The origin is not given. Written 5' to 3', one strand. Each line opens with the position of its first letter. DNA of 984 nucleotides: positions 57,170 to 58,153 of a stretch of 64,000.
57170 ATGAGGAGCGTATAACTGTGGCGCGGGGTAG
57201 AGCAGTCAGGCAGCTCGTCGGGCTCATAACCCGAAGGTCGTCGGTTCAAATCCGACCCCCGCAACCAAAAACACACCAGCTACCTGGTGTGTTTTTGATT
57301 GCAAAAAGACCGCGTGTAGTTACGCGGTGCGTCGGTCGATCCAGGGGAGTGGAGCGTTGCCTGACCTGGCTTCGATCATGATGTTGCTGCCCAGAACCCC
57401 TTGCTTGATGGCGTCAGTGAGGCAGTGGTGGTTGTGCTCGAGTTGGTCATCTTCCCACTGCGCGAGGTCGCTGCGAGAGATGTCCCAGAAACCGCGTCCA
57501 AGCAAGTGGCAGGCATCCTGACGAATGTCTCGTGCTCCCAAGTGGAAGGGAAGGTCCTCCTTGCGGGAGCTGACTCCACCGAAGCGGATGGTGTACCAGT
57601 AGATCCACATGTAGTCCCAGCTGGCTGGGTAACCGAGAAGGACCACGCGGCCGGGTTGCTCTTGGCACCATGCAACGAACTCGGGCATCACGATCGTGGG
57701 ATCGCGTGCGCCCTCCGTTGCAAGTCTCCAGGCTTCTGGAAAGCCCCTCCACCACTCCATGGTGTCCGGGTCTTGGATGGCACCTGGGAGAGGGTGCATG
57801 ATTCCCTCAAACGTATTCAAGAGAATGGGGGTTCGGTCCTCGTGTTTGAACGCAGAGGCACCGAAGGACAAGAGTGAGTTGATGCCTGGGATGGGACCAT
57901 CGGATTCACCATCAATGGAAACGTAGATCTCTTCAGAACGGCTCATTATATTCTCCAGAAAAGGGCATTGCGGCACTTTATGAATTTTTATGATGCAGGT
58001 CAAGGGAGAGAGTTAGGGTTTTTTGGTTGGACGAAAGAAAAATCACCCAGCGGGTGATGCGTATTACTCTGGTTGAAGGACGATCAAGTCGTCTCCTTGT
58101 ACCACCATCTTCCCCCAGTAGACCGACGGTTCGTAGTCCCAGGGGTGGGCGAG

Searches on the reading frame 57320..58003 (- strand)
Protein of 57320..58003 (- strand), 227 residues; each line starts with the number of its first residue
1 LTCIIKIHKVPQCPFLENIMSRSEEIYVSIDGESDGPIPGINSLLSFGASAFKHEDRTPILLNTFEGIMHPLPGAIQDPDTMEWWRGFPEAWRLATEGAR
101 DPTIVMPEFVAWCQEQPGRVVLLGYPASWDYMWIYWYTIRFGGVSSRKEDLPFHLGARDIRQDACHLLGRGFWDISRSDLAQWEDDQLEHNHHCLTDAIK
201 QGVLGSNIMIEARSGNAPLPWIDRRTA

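Call 17: search_protein_families(library=pfam, proteins=[window:57320-58003:-], max_evalue=0.01)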
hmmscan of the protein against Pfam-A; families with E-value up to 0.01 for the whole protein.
window:57320-58003:- (227 aa): 1 family
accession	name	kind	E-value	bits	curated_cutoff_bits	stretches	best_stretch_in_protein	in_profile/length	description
PF16473.11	Rv2179c-like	-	0.0079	16.4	27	0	44-202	18-170/177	3'-5' exoribonuclease Rv2179c-like domain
